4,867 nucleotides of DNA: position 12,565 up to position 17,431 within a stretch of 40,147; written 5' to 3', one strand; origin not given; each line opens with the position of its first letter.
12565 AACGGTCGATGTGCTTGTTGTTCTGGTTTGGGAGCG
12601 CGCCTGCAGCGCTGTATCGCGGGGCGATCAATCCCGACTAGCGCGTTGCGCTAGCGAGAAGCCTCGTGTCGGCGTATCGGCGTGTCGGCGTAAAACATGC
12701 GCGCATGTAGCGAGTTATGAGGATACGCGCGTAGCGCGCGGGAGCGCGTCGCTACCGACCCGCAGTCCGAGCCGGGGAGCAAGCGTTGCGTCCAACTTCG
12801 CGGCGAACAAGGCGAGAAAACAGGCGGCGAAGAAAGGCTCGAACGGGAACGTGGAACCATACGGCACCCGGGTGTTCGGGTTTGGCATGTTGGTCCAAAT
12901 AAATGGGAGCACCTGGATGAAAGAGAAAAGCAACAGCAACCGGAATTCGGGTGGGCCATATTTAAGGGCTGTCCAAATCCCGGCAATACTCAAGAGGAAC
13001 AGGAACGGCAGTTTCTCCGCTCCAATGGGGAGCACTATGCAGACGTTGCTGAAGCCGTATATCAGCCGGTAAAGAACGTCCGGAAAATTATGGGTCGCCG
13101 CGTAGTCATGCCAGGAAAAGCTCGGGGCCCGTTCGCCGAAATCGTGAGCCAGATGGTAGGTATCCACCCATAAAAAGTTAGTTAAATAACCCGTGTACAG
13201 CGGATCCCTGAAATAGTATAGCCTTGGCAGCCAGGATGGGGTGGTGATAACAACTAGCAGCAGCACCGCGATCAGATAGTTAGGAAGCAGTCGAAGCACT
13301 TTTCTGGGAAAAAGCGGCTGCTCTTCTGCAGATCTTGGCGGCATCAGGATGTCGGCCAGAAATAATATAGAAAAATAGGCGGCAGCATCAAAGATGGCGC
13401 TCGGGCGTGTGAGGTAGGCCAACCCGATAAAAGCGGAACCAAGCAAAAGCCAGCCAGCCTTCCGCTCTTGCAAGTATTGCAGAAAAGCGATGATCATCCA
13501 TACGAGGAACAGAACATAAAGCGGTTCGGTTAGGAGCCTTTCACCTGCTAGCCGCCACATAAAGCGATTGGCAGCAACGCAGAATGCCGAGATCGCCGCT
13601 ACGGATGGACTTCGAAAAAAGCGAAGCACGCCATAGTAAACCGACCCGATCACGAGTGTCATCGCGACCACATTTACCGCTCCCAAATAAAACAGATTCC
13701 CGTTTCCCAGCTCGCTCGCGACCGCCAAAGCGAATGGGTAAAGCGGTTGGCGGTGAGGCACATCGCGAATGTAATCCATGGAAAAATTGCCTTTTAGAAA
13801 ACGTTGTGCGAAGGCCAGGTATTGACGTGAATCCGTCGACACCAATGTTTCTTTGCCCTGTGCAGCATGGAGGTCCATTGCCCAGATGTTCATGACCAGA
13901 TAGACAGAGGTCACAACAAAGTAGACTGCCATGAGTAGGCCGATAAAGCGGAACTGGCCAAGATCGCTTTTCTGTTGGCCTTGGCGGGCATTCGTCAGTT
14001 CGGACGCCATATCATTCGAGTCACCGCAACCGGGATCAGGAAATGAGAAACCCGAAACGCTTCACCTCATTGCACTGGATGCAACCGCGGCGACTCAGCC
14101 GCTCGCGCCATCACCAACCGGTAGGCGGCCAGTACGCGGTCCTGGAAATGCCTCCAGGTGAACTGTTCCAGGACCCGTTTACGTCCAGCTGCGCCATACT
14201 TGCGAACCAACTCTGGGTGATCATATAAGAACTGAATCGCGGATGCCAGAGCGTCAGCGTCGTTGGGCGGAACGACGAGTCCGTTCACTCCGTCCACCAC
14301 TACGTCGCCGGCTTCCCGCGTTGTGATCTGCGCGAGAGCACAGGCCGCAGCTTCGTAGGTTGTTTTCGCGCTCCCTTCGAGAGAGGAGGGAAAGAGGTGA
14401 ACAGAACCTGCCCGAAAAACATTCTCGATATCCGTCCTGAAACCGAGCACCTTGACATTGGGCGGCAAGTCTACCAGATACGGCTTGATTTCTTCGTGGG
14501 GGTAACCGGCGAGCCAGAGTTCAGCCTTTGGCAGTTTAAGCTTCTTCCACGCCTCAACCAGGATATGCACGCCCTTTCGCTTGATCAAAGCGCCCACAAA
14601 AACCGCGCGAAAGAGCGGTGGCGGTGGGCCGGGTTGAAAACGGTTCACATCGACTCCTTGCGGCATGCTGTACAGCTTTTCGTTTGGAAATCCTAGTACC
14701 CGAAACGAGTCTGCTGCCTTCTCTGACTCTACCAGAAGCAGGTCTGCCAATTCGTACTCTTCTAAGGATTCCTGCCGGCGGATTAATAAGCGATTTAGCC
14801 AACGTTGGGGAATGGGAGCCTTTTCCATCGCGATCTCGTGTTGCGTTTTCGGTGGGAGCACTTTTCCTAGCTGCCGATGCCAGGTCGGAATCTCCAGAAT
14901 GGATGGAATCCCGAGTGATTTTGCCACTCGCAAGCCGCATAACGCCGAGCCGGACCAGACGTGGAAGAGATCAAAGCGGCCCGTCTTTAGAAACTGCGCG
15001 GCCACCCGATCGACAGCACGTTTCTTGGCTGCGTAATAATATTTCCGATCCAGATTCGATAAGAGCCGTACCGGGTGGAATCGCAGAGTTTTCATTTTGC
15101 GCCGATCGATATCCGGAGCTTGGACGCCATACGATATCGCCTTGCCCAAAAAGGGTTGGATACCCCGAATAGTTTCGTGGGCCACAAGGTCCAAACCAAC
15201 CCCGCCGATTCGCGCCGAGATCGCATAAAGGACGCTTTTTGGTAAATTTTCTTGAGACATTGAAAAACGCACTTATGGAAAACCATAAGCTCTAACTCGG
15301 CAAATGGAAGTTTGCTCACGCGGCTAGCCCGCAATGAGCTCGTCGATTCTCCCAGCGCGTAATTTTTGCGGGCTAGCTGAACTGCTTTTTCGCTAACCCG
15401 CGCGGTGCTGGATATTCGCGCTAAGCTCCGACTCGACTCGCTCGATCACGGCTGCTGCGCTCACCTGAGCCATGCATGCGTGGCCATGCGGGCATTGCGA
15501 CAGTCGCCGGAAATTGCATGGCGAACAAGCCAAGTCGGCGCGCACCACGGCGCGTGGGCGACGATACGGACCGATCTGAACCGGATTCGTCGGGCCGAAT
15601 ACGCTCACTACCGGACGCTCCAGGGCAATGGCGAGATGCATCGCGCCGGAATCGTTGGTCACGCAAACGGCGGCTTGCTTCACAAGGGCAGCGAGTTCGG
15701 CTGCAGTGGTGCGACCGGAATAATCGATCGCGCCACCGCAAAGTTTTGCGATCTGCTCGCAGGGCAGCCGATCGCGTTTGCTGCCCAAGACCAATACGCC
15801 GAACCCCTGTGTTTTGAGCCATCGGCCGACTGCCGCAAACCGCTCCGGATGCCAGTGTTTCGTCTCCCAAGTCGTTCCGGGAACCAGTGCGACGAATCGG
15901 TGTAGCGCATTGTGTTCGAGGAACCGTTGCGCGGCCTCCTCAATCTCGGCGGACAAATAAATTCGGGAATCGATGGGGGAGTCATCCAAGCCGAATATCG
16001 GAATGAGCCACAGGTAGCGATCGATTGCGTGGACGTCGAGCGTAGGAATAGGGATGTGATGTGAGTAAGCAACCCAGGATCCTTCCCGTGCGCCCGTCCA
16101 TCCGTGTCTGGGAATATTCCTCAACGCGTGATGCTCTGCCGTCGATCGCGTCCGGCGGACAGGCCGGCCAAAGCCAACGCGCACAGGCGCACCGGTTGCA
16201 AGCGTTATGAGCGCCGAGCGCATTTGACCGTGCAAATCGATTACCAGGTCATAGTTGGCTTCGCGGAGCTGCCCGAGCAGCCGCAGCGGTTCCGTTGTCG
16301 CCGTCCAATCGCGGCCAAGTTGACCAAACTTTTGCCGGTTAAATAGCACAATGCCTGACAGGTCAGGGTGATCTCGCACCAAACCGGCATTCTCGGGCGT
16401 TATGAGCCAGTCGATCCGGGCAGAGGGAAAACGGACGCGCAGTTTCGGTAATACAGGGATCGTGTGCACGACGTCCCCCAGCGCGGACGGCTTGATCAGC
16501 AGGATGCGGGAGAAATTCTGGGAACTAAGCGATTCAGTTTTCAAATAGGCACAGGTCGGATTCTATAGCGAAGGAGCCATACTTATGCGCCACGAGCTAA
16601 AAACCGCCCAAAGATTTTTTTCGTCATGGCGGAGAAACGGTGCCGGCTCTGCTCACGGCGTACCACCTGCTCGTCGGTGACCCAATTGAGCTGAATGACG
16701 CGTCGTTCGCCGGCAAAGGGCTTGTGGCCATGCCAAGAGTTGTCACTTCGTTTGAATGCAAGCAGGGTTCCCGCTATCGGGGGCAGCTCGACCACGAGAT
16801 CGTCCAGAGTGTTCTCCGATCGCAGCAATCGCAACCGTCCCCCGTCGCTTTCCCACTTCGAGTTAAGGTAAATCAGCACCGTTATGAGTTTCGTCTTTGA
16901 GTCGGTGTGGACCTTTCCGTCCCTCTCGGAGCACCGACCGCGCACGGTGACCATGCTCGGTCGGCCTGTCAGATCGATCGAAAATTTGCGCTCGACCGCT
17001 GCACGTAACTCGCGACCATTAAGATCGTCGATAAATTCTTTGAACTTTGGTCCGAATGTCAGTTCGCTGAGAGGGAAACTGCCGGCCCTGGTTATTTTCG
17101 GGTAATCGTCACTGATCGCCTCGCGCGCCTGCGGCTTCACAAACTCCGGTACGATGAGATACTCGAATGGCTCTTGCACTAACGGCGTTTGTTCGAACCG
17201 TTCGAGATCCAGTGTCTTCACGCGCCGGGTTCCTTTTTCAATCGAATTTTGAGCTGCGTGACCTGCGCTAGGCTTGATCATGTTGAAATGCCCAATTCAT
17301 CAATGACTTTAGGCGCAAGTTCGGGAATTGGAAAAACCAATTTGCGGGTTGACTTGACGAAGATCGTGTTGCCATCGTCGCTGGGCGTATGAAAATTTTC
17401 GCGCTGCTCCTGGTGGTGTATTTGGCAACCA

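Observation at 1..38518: Dispersed family of intergenic inverted tandem-oligomer arrays at more than ten gene boundaries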

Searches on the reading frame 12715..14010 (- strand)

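Call 29: search_protein_families(library=pfam, proteins=[window:12715-14010:-], max_evalue=0.001)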
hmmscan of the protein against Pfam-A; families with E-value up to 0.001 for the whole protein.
window:12715-14010:- (431 aa): 1 family
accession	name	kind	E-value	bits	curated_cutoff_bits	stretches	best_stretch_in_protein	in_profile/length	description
PF13231.12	PMT_2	-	5.1e-09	37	26.1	1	89-218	4-131/160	Dolichyl-phosphate-mannose-protein mannosyltransferase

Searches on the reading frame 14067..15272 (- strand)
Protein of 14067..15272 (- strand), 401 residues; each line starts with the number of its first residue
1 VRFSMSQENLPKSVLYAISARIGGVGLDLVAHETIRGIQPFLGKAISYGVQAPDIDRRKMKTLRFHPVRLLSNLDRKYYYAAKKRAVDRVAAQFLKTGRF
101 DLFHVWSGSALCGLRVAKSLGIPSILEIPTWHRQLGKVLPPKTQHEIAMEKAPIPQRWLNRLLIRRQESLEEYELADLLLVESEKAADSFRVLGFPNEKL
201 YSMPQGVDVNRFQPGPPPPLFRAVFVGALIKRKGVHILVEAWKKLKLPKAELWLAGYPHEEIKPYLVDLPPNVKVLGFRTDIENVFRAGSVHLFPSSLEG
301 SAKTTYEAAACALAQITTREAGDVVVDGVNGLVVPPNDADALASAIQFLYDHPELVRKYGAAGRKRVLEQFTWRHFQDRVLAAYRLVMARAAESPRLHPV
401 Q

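Call 29: search_protein_families(library=pfam, proteins=[window:14067-15272:-], max_evalue=0.001)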
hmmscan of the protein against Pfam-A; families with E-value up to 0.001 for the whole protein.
window:14067-15272:- (401 aa): 5 families
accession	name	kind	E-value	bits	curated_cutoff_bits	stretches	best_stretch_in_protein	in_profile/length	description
PF13692.12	Glyco_trans_1_4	-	2.2e-25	90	27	1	223-351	4-141/142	Glycosyl transferases group 1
PF00534.26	Glycos_transf_1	-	3.8e-23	82.3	26.4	1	210-366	5-172/172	Glycosyl transferases group 1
PF13524.12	Glyco_trans_1_2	-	4.6e-09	36.8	25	1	238-379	5-141/144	Glycosyl transferase-like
PF13439.12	Glyco_transf_4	-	1.7e-08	35.1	28.5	1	63-211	41-170/170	Glycosyltransferase Family 4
PF13579.12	Glyco_trans_4_4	-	0.00017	22.4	29.7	1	61-200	38-152/158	Glycosyl transferase 4-like domain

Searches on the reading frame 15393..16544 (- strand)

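Call 29: search_protein_families(library=pfam, proteins=[window:15393-16544:-], max_evalue=0.001)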
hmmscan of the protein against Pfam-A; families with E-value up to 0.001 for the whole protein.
window:15393-16544:- (383 aa): 1 family
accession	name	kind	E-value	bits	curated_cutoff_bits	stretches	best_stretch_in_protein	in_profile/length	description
PF01075.23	Glyco_transf_9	-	1.2e-47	162.7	22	2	140-344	31-237/247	Glycosyltransferase family 9 (heptosyltransferase)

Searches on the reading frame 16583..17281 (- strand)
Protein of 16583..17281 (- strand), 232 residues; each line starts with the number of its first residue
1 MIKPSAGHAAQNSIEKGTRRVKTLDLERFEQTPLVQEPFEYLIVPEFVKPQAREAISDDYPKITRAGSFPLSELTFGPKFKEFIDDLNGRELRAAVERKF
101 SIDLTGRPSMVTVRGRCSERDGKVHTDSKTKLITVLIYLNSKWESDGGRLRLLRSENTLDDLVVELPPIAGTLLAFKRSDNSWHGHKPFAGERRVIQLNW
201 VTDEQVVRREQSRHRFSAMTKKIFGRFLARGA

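Call 29: search_protein_families(library=pfam, proteins=[window:16583-17281:-], max_evalue=0.001)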
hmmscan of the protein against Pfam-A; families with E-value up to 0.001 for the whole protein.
window:16583-17281:- (232 aa): 2 families
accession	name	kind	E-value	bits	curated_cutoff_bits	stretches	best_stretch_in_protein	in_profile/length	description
PF13640.12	2OG-FeII_Oxy_3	-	9.6e-12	46.2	27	1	123-201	13-97/98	2OG-Fe(II) oxygenase superfamily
PF13661.12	2OG-FeII_Oxy_4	-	1.1e-05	26.3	27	1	125-195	15-91/98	2OG-Fe(II) oxygenase superfamily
